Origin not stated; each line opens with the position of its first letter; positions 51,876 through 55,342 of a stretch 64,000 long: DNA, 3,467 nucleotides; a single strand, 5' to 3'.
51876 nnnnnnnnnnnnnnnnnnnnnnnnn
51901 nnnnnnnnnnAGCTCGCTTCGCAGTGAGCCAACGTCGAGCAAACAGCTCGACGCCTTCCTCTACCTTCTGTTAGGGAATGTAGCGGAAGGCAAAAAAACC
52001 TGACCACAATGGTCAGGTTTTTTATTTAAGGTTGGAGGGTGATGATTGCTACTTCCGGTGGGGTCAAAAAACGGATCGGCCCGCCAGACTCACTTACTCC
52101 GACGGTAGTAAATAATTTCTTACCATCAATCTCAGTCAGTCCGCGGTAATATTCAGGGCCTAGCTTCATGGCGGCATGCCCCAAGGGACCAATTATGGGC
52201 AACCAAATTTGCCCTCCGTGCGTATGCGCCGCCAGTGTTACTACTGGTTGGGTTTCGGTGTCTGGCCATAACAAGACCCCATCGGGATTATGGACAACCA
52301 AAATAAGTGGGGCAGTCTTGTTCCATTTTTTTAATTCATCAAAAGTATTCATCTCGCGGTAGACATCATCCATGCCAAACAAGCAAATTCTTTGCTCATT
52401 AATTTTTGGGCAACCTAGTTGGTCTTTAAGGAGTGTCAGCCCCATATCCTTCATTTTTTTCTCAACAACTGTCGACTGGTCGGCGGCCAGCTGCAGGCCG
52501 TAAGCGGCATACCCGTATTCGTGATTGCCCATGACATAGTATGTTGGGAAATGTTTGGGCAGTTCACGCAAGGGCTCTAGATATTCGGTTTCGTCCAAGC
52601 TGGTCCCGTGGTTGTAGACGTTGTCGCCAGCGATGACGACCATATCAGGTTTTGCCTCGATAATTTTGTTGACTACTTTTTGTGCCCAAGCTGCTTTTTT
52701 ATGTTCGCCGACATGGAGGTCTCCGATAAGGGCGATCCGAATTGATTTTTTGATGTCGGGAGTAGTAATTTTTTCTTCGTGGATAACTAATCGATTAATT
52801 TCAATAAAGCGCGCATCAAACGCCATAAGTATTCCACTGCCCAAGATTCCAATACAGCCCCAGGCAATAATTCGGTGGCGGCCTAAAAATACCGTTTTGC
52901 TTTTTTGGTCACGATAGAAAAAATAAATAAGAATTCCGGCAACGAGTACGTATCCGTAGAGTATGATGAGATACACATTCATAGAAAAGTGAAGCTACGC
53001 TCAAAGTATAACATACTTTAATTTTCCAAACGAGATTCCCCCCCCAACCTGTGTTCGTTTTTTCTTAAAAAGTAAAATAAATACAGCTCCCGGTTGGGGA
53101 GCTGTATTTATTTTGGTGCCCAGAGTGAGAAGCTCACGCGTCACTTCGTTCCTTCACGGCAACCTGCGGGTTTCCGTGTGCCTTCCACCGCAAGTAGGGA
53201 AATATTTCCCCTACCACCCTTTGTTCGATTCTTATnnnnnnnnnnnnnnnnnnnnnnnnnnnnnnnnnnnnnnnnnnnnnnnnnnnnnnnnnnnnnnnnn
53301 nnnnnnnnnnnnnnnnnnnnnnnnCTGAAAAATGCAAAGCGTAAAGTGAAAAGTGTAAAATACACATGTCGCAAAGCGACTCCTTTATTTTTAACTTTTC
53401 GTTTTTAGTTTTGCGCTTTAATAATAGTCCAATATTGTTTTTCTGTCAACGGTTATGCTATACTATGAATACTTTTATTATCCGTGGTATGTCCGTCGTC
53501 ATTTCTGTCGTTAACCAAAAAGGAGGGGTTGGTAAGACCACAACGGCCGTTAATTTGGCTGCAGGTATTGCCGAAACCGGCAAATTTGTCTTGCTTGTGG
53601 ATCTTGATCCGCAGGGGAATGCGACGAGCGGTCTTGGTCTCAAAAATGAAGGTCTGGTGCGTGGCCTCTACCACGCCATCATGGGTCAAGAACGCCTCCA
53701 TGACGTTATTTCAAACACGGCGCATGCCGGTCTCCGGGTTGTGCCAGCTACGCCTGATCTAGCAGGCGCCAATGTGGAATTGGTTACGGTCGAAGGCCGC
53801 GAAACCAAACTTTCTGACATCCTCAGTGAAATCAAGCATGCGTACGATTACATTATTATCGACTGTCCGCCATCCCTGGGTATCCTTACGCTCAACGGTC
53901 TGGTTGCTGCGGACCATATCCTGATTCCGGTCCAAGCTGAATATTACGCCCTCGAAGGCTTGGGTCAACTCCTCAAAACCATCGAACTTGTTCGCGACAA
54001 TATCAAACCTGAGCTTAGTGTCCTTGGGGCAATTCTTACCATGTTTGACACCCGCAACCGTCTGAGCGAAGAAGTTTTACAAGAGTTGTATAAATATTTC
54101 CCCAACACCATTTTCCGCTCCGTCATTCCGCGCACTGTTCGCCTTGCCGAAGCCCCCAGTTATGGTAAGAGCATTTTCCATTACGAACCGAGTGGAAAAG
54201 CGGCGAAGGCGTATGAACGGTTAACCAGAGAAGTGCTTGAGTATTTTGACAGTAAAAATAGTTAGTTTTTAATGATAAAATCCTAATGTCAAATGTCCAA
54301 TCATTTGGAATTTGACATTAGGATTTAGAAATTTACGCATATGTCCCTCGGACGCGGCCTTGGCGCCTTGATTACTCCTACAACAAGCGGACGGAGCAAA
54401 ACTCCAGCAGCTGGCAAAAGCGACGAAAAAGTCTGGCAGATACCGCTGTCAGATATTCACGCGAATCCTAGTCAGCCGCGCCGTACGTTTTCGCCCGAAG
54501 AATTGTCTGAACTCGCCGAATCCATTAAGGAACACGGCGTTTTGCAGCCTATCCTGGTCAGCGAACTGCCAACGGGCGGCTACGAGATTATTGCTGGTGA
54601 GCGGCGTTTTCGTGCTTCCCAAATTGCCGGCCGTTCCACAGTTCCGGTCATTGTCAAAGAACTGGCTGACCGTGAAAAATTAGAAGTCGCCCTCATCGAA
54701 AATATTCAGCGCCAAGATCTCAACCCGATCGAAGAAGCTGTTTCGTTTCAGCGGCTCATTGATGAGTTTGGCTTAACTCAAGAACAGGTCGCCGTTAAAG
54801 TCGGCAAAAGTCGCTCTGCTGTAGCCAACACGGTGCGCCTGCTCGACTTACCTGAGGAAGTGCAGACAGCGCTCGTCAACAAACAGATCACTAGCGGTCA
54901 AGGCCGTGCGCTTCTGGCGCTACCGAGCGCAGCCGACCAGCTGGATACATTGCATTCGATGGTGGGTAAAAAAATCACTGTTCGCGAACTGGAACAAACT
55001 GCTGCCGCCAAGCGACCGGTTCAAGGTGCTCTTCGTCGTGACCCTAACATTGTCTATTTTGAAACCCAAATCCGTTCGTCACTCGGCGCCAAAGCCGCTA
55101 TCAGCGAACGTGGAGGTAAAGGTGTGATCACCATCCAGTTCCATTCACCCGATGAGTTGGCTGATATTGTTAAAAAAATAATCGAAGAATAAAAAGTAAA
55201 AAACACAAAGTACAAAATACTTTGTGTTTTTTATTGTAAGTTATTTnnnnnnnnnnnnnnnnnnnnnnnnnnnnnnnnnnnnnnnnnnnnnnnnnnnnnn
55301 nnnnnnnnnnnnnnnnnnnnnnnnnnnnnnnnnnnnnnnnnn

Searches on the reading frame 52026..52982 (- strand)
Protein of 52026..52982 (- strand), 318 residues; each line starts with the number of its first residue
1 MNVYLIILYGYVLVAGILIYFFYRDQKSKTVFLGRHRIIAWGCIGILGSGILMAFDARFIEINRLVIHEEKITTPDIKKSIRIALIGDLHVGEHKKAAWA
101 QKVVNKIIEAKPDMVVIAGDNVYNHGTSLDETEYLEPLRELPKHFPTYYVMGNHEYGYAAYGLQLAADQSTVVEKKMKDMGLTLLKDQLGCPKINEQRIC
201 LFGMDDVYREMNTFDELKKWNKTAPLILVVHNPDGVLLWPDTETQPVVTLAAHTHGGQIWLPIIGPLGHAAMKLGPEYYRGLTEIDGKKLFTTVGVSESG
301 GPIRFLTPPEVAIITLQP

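Call 89: search_protein_families(library=pfam, proteins=[window:52026-52982:-], max_evalue=0.001)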
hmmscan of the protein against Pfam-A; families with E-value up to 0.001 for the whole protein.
window:52026-52982:- (318 aa): 2 families
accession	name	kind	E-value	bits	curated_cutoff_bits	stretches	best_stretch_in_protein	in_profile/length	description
PF00149.33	Metallophos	-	2.9e-15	57.6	21.5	1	81-255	1-189/191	Calcineurin-like phosphoesterase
PF12850.12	Metallophos_2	-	1.4e-05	25.6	27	1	82-166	2-60/154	Calcineurin-like phosphoesterase superfamily domain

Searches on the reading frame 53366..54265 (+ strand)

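Call 89: search_protein_families(library=pfam, proteins=[window:53366-54265:+], max_evalue=0.001)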
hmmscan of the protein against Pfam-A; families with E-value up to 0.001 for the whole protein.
window:53366-54265:+ (299 aa): 7 families
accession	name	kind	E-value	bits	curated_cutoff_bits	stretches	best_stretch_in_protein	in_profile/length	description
PF13614.12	AAA_31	-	2.2e-64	217.1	27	1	45-218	3-176/177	AAA domain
PF01656.29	CbiA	-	1.6e-27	96.4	25.4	1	46-270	1-125/125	CobQ/CobB/MinD/ParA nucleotide binding domain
PF10609.15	ParA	-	1.7e-11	44.5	27.1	1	44-289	4-244/246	NUBPL iron-transfer P-loop NTPase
PF09140.17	MipZ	-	5.4e-11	42.7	20.7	1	45-83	2-40/262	ATPase MipZ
PF00142.24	Fer4_NifH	-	7.5e-10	39.2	25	1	50-292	6-246/271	4Fe-4S iron sulfur cluster binding proteins, NifH/frxC family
PF06564.18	CBP_BcsQ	-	5e-09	36.5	21.3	1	47-287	5-230/234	Cellulose biosynthesis protein BcsQ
PF02374.21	ArsA_ATPase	-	1.9e-06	27.7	24.3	1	49-85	6-42/305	Anion-transporting ATPase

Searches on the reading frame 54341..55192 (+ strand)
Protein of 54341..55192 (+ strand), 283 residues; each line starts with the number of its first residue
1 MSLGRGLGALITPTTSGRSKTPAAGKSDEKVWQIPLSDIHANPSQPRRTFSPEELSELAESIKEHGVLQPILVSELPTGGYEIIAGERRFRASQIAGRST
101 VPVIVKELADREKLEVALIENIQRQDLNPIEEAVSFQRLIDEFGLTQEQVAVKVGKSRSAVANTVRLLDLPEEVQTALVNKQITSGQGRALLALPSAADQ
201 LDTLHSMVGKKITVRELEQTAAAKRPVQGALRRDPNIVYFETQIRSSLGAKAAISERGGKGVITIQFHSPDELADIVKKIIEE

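Call 89: search_protein_families(library=pfam, proteins=[window:54341-55192:+], max_evalue=0.001)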
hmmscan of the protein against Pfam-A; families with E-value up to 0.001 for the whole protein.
window:54341-55192:+ (283 aa): 4 families
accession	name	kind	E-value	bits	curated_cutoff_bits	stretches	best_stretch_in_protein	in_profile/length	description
PF02195.25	ParB_N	-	1.2e-35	121.9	26.3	1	30-123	2-95/95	ParB N-terminal domain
PF17762.8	HTH_ParB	-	2.3e-35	121.2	22.6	1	125-223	1-99/102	ParB HTH domain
PF23552.2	ParB_C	-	2.2e-08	33.8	23.8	1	233-280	1-49/50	ParB dimerisation domain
PF01381.28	HTH_3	-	0.00068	20.1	23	0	139-162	4-27/55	Helix-turn-helix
